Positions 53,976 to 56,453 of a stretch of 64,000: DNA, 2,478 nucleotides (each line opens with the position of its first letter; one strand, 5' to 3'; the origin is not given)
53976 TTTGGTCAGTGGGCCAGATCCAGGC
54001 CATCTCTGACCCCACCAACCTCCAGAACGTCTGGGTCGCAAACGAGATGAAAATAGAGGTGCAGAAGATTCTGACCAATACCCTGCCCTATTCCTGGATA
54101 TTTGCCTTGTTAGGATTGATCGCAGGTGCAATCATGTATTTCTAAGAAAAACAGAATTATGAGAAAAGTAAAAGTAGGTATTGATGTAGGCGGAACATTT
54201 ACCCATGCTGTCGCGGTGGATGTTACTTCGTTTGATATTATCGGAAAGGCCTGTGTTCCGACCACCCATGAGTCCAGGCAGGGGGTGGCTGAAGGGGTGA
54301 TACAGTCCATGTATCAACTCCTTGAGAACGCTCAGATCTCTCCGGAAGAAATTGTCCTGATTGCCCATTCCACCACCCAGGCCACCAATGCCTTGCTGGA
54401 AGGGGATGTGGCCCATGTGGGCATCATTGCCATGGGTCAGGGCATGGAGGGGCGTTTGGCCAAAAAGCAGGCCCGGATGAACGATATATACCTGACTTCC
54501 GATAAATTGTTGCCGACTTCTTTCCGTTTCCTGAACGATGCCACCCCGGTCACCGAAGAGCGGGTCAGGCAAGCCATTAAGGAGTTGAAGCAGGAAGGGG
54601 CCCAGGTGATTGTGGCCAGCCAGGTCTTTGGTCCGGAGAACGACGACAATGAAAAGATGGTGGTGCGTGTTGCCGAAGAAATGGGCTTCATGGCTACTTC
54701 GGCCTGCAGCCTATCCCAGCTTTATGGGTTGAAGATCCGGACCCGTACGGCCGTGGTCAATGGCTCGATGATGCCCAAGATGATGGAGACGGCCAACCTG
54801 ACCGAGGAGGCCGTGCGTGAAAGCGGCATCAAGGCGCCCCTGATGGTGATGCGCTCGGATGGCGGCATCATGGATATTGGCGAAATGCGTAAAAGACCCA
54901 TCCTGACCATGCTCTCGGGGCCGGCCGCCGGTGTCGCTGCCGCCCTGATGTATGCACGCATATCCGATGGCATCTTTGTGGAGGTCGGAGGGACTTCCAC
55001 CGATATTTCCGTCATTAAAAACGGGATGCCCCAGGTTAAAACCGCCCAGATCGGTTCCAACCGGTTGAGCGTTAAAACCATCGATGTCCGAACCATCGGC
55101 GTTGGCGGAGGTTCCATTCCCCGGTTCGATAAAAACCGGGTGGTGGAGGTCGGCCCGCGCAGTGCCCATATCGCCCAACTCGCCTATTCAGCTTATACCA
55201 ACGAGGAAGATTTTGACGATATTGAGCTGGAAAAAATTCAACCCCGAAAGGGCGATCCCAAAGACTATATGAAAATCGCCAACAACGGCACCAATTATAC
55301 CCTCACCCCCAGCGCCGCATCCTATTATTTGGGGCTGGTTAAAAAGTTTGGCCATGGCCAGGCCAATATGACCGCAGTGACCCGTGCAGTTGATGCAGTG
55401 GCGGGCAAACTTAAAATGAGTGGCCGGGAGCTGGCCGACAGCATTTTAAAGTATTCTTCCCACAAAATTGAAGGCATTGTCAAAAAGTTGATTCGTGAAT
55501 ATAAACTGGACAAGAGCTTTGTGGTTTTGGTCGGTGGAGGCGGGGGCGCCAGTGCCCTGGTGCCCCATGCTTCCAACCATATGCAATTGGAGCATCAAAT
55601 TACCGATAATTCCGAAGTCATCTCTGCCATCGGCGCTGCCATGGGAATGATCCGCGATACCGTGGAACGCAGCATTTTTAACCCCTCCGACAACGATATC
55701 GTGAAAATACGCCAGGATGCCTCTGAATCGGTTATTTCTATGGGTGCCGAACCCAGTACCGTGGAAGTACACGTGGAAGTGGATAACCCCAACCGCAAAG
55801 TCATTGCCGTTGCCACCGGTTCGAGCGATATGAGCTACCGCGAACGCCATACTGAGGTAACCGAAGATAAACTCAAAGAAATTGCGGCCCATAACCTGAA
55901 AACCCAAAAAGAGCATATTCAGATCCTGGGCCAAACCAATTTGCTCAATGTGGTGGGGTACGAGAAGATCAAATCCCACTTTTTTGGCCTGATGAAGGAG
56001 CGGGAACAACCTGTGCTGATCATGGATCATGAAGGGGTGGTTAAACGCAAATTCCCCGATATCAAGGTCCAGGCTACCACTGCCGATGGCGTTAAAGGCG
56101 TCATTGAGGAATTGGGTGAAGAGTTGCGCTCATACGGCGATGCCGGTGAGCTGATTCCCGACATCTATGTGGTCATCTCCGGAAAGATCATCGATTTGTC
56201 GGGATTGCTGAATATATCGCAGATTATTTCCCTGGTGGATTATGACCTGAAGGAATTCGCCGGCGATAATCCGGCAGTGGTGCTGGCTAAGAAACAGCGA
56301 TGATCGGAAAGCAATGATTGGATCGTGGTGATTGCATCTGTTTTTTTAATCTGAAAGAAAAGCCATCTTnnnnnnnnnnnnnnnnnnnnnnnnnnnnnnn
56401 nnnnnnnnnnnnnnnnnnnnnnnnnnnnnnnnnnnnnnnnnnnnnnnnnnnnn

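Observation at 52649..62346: Uncharacterised cytoplasmic pathway block downstream of PUL-2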

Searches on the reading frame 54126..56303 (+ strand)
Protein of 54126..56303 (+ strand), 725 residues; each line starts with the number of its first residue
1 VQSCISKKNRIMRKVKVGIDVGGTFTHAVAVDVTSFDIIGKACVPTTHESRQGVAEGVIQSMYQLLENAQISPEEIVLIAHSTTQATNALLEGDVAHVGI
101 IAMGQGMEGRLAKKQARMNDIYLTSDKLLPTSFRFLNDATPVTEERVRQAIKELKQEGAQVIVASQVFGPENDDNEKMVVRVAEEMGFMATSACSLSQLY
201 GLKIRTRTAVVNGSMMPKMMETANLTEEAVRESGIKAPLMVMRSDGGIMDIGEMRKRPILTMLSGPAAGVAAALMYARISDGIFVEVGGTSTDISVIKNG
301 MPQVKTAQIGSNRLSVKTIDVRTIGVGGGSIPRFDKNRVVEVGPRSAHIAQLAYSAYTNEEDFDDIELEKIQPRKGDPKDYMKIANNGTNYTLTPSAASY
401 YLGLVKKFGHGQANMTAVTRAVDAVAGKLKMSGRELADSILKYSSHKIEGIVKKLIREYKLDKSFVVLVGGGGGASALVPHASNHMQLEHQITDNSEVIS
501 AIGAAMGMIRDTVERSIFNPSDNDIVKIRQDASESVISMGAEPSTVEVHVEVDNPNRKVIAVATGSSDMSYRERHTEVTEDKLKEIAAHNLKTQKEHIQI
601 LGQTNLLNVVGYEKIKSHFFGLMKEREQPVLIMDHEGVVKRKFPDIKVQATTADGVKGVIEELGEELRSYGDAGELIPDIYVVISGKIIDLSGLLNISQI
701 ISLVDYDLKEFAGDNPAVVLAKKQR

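Call 3: search_protein_families(library=pfam, proteins=[window:54126-56303:+], max_evalue=0.01)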
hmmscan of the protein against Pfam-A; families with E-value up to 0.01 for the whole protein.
window:54126-56303:+ (725 aa): 5 families
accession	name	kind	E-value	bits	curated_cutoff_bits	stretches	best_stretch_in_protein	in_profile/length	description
PF01968.24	Hydantoinase_A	-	3.6e-57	194.3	22.9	1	205-510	1-288/291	Hydantoinase/oxoprolinase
PF05378.19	Hydant_A_N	-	1.1e-27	97.3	25.2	1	16-187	1-176/176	Hydantoinase/oxoprolinase N-terminal region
PF01869.26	BcrAD_BadFG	-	5.2e-08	33.2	31.5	2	17-92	1-78/271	BadF/BadG/BcrA/BcrD ATPase family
PF13941.12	MutL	-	5.7e-07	29.1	27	1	19-72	4-55/450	MutL protein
PF00702.32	Hydrolase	-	0.005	17.7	26.4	0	20-188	7-141/191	haloacid dehalogenase-like hydrolase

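Call 11: search_protein_families(library=ncbifam, proteins=[window:54126-56303:+], max_evalue=0.01)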
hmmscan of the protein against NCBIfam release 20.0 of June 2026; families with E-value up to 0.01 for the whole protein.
window:54126-56303:+ (725 aa): 8 families
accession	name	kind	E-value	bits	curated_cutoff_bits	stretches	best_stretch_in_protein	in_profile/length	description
NF050156.1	CapLactmsAlpCapA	equivalog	2.2e-37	128.7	1000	1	16-348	2-353/689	caprolactamase subunit alpha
NF042975.2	AcphenoCarb_ApcC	equivalog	2.2e-16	59.2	1500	1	140-348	152-370/733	acetophenone carboxylase subunit gamma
NF042960.1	AcphenoCarb_ApcA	equivalog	5e-11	41.6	1250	1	16-350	3-338/658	acetophenone carboxylase subunit alpha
NF040745.1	accessory_GlmL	equivalog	1.6e-05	23.9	475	1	18-71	3-54/459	methylaspartate mutase accessory protein GlmL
TIGR03123.1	one_C_unchar_1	hypoth_equivalog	0.00041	19.7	244.1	0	236-305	86-153/327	probable H4MPT-linked C1 transfer pathway protein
NF040744.1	ornith_Or-4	equivalog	0.0027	16.4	600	1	247-320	217-288/448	GlmL-related ornithine degradation protein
TIGR02529.1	EutJ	subfamily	0.0036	16.8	152.1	0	272-300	100-128/239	ethanolamine utilization protein EutJ family protein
NF011660.0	PRK15080.1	equivalog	0.0052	16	182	0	272-300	133-161/277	ethanolamine utilization protein EutJ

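Call 15: find_homologous_proteins(query=window:54126-56303:+, max_evalue=1e-10)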
Query window:54126-56303:+ (725 aa): 8000 proteins with E <= 1e-10 among 8000 candidates; the best 120 are listed.
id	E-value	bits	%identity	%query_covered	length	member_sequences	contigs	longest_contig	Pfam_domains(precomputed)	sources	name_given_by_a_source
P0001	0.0e+0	1359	86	98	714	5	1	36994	PF01869.27,PF01968.25,PF13941.13,PF05378.20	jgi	jgi:N-methylhydantoinase A/oxoprolinase/acetone carboxylase beta subunit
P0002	0.0e+0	1318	83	98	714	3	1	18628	PF01968.25,PF13941.13,PF05378.20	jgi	-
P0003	0.0e+0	1295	82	98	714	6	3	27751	PF01869.27,PF01968.25,PF13941.13,PF05378.20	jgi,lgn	jgi:N-methylhydantoinase A/oxoprolinase/acetone carboxylase beta subunit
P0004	0.0e+0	1195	74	98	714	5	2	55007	PF01869.27,PF01968.25,PF13941.13,PF05378.20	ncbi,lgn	ncbi:MAG: hydantoinase/oxoprolinase family protein [Bacteroidales bacterium]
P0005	0.0e+0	1076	68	98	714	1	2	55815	PF01869.27,PF01968.25,PF05378.20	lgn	-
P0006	0.0e+0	1076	69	98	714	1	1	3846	PF01869.27,PF01968.25,PF05378.20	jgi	jgi:N-methylhydantoinase A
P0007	0.0e+0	1072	68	98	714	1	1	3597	PF01968.25,PF05378.20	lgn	-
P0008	0.0e+0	1072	68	98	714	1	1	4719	PF01869.27,PF01968.25,PF05378.20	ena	-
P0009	0.0e+0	1072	68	98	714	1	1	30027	PF01968.25,PF05378.20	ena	-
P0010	0.0e+0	1071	68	98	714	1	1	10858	PF01869.27,PF01968.25,PF05378.20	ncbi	-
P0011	0.0e+0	1071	68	98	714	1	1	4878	PF01869.27,PF01968.25,PF05378.20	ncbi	-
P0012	0.0e+0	1070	68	98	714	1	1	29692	PF01869.27,PF01968.25,PF05378.20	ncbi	-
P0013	0.0e+0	1068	68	98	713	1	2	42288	PF01869.27,PF01968.25,PF13941.13,PF05378.20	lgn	-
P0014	0.0e+0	1068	67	98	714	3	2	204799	PF01869.27,PF01968.25,PF05378.20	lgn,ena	-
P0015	0.0e+0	1068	68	99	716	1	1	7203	PF01869.27,PF01968.25,PF05378.20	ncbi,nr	ncbi:MAG: hydantoinase [Bacteroidetes bacterium]|nr:MAG: hydantoinase [Bacteroidota bacterium]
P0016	0.0e+0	1067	68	98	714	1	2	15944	PF01869.27,PF01968.25,PF05378.20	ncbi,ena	-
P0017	0.0e+0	1066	67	98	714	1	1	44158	PF01869.27,PF01968.25,PF05378.20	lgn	-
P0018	0.0e+0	1066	67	98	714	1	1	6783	PF01869.27,PF01968.25,PF13941.13,PF05378.20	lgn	-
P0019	0.0e+0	1064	68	98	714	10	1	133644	PF01869.27,PF01968.25,PF05378.20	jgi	jgi:N-methylhydantoinase A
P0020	0.0e+0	1061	68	98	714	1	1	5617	PF01869.27,PF01968.25,PF05378.20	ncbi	-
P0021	0.0e+0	1060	68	98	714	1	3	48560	PF01869.27,PF01968.25,PF05378.20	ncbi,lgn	-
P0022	0.0e+0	1058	67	98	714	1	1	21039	PF01869.27,PF01968.25,PF13941.13,PF05378.20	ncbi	-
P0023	0.0e+0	1057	68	98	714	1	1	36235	PF01869.27,PF01968.25,PF13941.13,PF05378.20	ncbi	-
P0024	0.0e+0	1056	67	98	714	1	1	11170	PF01869.27,PF01968.25,PF13941.13,PF05378.20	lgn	-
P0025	0.0e+0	1054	67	98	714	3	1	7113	PF01869.27,PF01968.25,PF13941.13,PF05378.20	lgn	-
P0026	0.0e+0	1054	67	98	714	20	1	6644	PF01869.27,PF01968.25,PF13941.13,PF05378.20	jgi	-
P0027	0.0e+0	1053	67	98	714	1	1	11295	PF01869.27,PF01968.25,PF13941.13,PF05378.20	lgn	-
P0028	0.0e+0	1053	67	98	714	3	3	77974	PF01869.27,PF01968.25,PF13941.13,PF05378.20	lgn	-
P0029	0.0e+0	1051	66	98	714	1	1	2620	PF01869.27,PF01968.25,PF13941.13,PF05378.20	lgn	-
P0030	0.0e+0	1048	67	98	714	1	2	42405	PF01869.27,PF01968.25,PF13941.13,PF05378.20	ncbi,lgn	ncbi:MAG: hydantoinase/oxoprolinase family protein [Bacteroidota bacterium]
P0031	0.0e+0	1048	68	98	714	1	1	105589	PF01968.25,PF13941.13,PF05378.20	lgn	-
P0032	0.0e+0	1048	66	98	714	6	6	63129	PF01869.27,PF01968.25,PF05378.20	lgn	-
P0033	0.0e+0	1048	67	98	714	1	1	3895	PF01869.27,PF01968.25,PF13941.13,PF05378.20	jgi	jgi:N-methylhydantoinase A/oxoprolinase/acetone carboxylase beta subunit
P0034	0.0e+0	1046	67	98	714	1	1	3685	PF01869.27,PF01968.25,PF05378.20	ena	-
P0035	0.0e+0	1046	66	98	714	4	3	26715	PF01869.27,PF01968.25,PF13941.13,PF05378.20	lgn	-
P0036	0.0e+0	1045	65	98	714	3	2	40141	PF01869.27,PF01968.25,PF05378.20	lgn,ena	-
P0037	0.0e+0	1043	66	98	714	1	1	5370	PF01869.27,PF01968.25,PF13941.13,PF05378.20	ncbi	-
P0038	0.0e+0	1043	68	98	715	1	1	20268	PF01869.27,PF01968.25,PF05378.20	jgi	jgi:N-methylhydantoinase A/oxoprolinase/acetone carboxylase beta subunit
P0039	0.0e+0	1043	67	98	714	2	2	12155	PF01869.27,PF01968.25,PF13941.13,PF05378.20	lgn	-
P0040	0.0e+0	1042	66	99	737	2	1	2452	PF01869.27,PF01968.25,PF13941.13,PF05378.20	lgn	-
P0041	0.0e+0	1042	66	98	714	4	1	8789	PF01869.27,PF01968.25,PF05378.20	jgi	jgi:N-methylhydantoinase A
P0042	0.0e+0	1040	66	98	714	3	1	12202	PF01968.25,PF05378.20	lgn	-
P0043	0.0e+0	1040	66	98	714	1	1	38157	PF01869.27,PF01968.25,PF05378.20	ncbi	-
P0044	0.0e+0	1038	65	98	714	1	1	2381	PF01869.27,PF01968.25,PF13941.13,PF05378.20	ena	-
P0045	0.0e+0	1037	66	98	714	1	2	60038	PF01869.27,PF01968.25,PF13941.13,PF05378.20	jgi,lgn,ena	-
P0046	0.0e+0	1037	65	98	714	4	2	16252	PF01869.27,PF01968.25,PF05378.20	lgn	-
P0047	0.0e+0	1037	66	98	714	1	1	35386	PF01869.27,PF01968.25,PF13941.13,PF05378.20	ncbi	-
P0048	0.0e+0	1036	66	98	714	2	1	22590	PF01869.27,PF01968.25,PF13941.13,PF05378.20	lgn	-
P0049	0.0e+0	1036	65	98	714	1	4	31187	PF01869.27,PF01968.25,PF13941.13,PF05378.20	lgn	-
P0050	0.0e+0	1035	66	98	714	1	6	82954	PF01869.27,PF01968.25,PF13941.13,PF05378.20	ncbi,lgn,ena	-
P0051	0.0e+0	1034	66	98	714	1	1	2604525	PF01869.27,PF01968.25,PF05378.20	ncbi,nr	ncbi:MAG: hydantoinase [Bacteroidetes bacterium]|nr:hydantoinase [Bacteroidota bacterium]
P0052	0.0e+0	1034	66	98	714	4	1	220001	PF01869.27,PF01968.25,PF13941.13,PF05378.20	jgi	jgi:N-methylhydantoinase A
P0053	0.0e+0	1034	66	98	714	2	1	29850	PF01869.27,PF01968.25,PF13941.13,PF05378.20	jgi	-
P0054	0.0e+0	1033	65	98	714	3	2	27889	PF01869.27,PF01968.25,PF13941.13,PF05378.20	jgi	jgi:N-methylhydantoinase A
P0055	0.0e+0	1031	65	98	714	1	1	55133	PF01869.27,PF01968.25,PF05378.20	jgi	jgi:N-methylhydantoinase A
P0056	0.0e+0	1028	65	98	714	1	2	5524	PF01869.27,PF01968.25,PF13941.13,PF05378.20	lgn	-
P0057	0.0e+0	1025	66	98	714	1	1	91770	PF01869.27,PF01968.25,PF13941.13,PF05378.20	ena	-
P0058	0.0e+0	1025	65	98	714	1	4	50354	PF01869.27,PF01968.25,PF13941.13,PF05378.20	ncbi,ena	-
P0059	0.0e+0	1023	66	98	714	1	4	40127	PF01968.25,PF05378.20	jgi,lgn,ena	-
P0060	0.0e+0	1020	65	98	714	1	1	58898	PF01869.27,PF01968.25,PF13941.13,PF05378.20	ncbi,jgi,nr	ncbi:MAG: hydantoinase/oxoprolinase family protein [Bacteroides sp.]|jgi:N-methylhydantoinase A/oxop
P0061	0.0e+0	1012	65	98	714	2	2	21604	PF01869.27,PF01968.25,PF13941.13,PF05378.20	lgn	-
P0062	1.5e-295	1000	64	98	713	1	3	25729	PF01968.25,PF05378.20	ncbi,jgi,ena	-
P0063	3.5e-293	992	63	98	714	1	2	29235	PF01869.27,PF01968.25,PF13941.13,PF05378.20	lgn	-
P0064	1.4e-285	967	61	98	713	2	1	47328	PF01869.27,PF01968.25,PF13941.13,PF05378.20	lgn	-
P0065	1.1e-280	951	60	98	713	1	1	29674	PF01968.25,PF13941.13,PF05378.20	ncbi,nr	ncbi:MAG: hydantoinase/oxoprolinase family protein [Flavobacteriales bacterium]|nr:hydantoinase/oxop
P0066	1.0e-268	911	58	98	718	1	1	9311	PF01869.27,PF01968.25,PF13941.13,PF05378.20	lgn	-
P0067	2.8e-267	907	58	98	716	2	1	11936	PF01968.25,PF13941.13,PF05378.20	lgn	-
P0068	3.7e-266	903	57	98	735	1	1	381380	PF01968.25,PF05378.20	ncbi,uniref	ncbi:hydantoinase/oxoprolinase family protein [Limibacter armeniacum]|uniref:hydantoinase/oxoprolina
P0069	2.5e-263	894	57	98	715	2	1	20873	PF01968.25,PF13941.13,PF05378.20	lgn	-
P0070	3.1e-263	893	88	64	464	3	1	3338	PF01968.25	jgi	-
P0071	1.6e-262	891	56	98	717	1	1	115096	PF01968.25,PF13941.13,PF05378.20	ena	-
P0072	1.7e-262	891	57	99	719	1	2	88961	PF01869.27,PF01968.25,PF13941.13,PF05378.20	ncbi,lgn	ncbi:MAG: hydantoinase/oxoprolinase family protein [Bacillota bacterium]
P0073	3.1e-262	890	56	98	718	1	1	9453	PF01869.27,PF01968.25,PF13941.13,PF05378.20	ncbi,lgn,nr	ncbi:MAG: hydantoinase [Ignavibacteriales bacterium]|nr:hydantoinase [Ignavibacteriales bacterium]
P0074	6.1e-262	889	56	98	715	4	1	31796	PF01968.25,PF13941.13,PF05378.20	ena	-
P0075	2.2e-261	887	56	98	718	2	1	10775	PF01968.25,PF13941.13,PF05378.20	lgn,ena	-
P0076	2.4e-261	887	57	98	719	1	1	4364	PF01968.25,PF13941.13,PF05378.20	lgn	-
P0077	2.4e-261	887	57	98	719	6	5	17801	PF01869.27,PF01968.25,PF13941.13,PF05378.20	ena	-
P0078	2.8e-261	887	55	98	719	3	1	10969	PF01869.27,PF01968.25,PF13941.13,PF05378.20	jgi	-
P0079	3.0e-261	887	56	98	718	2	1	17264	PF01968.25,PF13941.13,PF05378.20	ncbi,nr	ncbi:MAG: hydantoinase [Ignavibacteriales bacterium]|nr:hydantoinase [Ignavibacteriales bacterium]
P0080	3.5e-261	887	57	98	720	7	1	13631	PF01869.27,PF01968.25,PF13941.13,PF05378.20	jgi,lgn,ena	-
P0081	5.0e-261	886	57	98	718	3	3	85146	PF01869.27,PF01968.25,PF13941.13,PF05378.20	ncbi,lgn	ncbi:MAG: hydantoinase/oxoprolinase family protein [Bacteroidota bacterium]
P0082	5.4e-261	886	57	98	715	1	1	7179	PF01968.25,PF13941.13,PF05378.20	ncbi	-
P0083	5.6e-261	886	57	98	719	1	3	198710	PF01869.27,PF01968.25,PF13941.13,PF05378.20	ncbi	-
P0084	1.7e-260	884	55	98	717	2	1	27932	PF01869.27,PF01968.25,PF13941.13,PF05378.20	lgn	-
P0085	2.6e-260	884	56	98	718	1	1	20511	PF01968.25,PF13941.13,PF05378.20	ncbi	-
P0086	4.0e-260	883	55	98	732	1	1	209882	PF01968.25,PF13941.13,PF05378.20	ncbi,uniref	ncbi:hydantoinase/oxoprolinase family protein [Algivirga pacifica]|uniref:Hydantoinase/oxoprolinase 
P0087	5.5e-260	883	57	98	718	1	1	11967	PF01968.25,PF13941.13,PF05378.20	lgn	-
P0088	1.6e-259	881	57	98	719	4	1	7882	PF01968.25,PF13941.13,PF05378.20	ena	-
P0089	2.0e-259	881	54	98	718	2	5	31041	PF01968.25,PF13941.13,PF05378.20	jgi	jgi:N-methylhydantoinase A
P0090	2.1e-259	881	56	98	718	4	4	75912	PF01968.25,PF05378.20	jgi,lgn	jgi:N-methylhydantoinase A/oxoprolinase/acetone carboxylase beta subunit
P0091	3.1e-259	880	55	98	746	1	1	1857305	PF01968.25,PF05378.20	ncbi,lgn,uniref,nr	ncbi:hydantoinase/oxoprolinase family protein [Sediminitomix flava]|uniref:N-methylhydantoinase A/ox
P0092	3.8e-259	880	56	98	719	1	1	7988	PF01968.25,PF13941.13,PF05378.20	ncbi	-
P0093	5.4e-259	879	57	98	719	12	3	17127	PF01869.27,PF01968.25,PF13941.13,PF05378.20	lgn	-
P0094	6.2e-259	879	57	98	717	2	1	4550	PF01968.25,PF05378.20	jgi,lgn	-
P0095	6.8e-259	879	56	98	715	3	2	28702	PF01968.25,PF13941.13,PF05378.20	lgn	-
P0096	1.1e-258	878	56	98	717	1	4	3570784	PF01968.25,PF13941.13,PF05378.20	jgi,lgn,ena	-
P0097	1.1e-258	878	55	98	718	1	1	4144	PF01869.27,PF01968.25,PF13941.13,PF05378.20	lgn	-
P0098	1.2e-258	878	56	98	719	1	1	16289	PF01968.25,PF13941.13,PF05378.20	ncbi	-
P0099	1.7e-258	878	55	98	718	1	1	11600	PF01968.25,PF13941.13,PF05378.20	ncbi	-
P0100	1.8e-258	878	57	98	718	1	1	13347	PF01869.27,PF01968.25,PF13941.13,PF05378.20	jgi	jgi:N-methylhydantoinase A/oxoprolinase/acetone carboxylase beta subunit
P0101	1.9e-258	877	56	98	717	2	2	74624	PF01968.25,PF05378.20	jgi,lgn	-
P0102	2.5e-258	877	56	98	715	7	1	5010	PF01968.25,PF05378.20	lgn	-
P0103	2.9e-258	877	57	98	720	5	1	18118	PF01968.25,PF13941.13,PF05378.20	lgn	-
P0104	4.3e-258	876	55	98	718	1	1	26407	PF01869.27,PF01968.25,PF13941.13,PF05378.20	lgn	-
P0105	5.7e-258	876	56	98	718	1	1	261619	PF01869.27,PF01968.25,PF05378.20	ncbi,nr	ncbi:MAG: hydantoinase [Melioribacteraceae bacterium]|nr:hydantoinase [Melioribacteraceae bacterium]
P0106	1.3e-257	875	57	98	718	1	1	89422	PF01869.27,PF01968.25,PF13941.13,PF05378.20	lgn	-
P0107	1.4e-257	875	56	98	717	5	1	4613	PF01968.25,PF13941.13,PF05378.20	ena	-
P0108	1.8e-257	874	55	98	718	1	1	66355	PF01968.25,PF13941.13,PF05378.20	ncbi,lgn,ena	-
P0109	2.6e-257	874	55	98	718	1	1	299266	PF01869.27,PF01968.25,PF13941.13,PF05378.20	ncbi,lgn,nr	ncbi:MAG: hydantoinase [Ignavibacteriales bacterium]|nr:hydantoinase [Ignavibacteriales bacterium]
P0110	3.0e-257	874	56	98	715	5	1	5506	PF01968.25,PF13941.13,PF05378.20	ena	-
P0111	3.1e-257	874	56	98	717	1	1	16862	PF01968.25,PF13941.13,PF05378.20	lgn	-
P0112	3.4e-257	873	56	98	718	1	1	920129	PF01869.27,PF01968.25,PF13941.13,PF05378.20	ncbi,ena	-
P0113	4.0e-257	873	55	98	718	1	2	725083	PF01968.25,PF13941.13,PF05378.20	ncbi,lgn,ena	-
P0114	4.5e-257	873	55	98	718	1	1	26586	PF01968.25,PF05378.20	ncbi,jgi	jgi:N-methylhydantoinase A/oxoprolinase/acetone carboxylase beta subunit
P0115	4.6e-257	873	55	98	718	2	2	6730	PF01869.27,PF01968.25,PF13941.13,PF05378.20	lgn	-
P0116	5.6e-257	873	56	98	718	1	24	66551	PF01968.25,PF13941.13,PF05378.20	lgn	-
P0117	6.4e-257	872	56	98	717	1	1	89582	PF01869.27,PF01968.25,PF13941.13,PF05378.20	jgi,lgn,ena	-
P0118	6.7e-257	872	56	98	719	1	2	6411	PF01968.25,PF13941.13,PF05378.20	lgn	-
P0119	7.1e-257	872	54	98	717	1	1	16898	PF01869.27,PF01968.25,PF13941.13,PF05378.20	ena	-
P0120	8.1e-257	872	56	98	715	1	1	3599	PF01968.25,PF13941.13,PF05378.20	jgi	-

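Call 16: find_encoding_contigs(protein=P0091, flank=10000, max_places=2)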
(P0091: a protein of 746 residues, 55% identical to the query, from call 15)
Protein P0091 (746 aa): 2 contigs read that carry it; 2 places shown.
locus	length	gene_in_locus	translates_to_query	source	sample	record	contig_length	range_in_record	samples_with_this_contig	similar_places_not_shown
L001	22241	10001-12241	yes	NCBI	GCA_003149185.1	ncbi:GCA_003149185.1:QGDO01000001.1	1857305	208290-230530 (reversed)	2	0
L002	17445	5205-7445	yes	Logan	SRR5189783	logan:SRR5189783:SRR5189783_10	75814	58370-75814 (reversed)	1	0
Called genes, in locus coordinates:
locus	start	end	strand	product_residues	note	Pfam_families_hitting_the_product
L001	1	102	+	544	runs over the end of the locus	PF16410:DUF5018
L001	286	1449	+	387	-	PF02638:GHL10, PF14871:GHL6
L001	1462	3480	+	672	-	PF22243:DUF5018-rel (faint), PF16410:DUF5018, PF02638:GHL10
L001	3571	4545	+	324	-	PF09992:NAGPA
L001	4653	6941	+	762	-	PF09992:NAGPA, PF25275:Golvesin_C, PF18962:Por_Secre_tail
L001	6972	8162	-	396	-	PF07690:MFS_1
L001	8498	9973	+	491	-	-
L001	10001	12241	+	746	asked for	PF05378:Hydant_A_N, PF01968:Hydantoinase_A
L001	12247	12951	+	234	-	PF12831:FAD_oxidored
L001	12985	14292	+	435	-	PF12831:FAD_oxidored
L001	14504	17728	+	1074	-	PF13620:CarboxypepD_reg, PF13715:CarbopepD_reg_2, PF07715:Plug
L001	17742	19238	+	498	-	PF12741:SusD-like, PF12771:SusD-like_2, PF12741:SusD-like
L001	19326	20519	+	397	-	-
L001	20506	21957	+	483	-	PF16401:DUF5009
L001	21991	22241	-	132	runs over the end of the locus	-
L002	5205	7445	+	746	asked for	PF05378:Hydant_A_N, PF01968:Hydantoinase_A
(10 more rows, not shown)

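Call 17: find_encoding_contigs(protein=P0072, flank=10000, max_places=2)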
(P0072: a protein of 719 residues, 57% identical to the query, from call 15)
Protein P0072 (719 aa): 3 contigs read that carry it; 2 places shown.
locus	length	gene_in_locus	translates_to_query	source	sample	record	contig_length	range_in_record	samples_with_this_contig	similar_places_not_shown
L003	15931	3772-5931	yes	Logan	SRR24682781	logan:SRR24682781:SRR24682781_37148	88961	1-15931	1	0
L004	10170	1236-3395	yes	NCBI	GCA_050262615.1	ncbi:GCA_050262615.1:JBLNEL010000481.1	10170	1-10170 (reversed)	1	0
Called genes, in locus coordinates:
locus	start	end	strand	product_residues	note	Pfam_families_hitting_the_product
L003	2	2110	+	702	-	?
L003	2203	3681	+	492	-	-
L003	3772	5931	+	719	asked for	PF01869:BcrAD_BadFG (faint), PF05378:Hydant_A_N, PF13941:MutL (faint), PF01968:Hydantoinase_A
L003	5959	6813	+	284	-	PF12831:FAD_oxidored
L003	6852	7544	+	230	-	PF05690:ThiG (faint), PF04131:NanE, PF00977:His_biosynth (faint)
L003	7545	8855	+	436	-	PF00890:FAD_binding_2 (faint), PF01266:DAO (weak), PF07992:Pyr_redox_2 (faint), PF12831:FAD_oxidored, PF13450:NAD_binding_8 (faint)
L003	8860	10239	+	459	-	PF00702:Hydrolase (faint)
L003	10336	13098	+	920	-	PF01074:Glyco_hydro_38N, PF09261:Alpha-mann_mid, PF07748:Glyco_hydro_38C, PF17677:Glyco_hydro38C2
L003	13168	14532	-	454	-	-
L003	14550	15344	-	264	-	PF02522:Antibiotic_NAT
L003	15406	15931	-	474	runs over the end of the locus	PF02878:PGM_PMM_I, PF02879:PGM_PMM_II, PF02880:PGM_PMM_III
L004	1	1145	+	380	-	?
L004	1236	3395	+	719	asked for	PF01869:BcrAD_BadFG (faint), PF05378:Hydant_A_N, PF13941:MutL (faint), PF01968:Hydantoinase_A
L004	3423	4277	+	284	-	PF12831:FAD_oxidored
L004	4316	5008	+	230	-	PF05690:ThiG (faint), PF04131:NanE, PF00977:His_biosynth (faint)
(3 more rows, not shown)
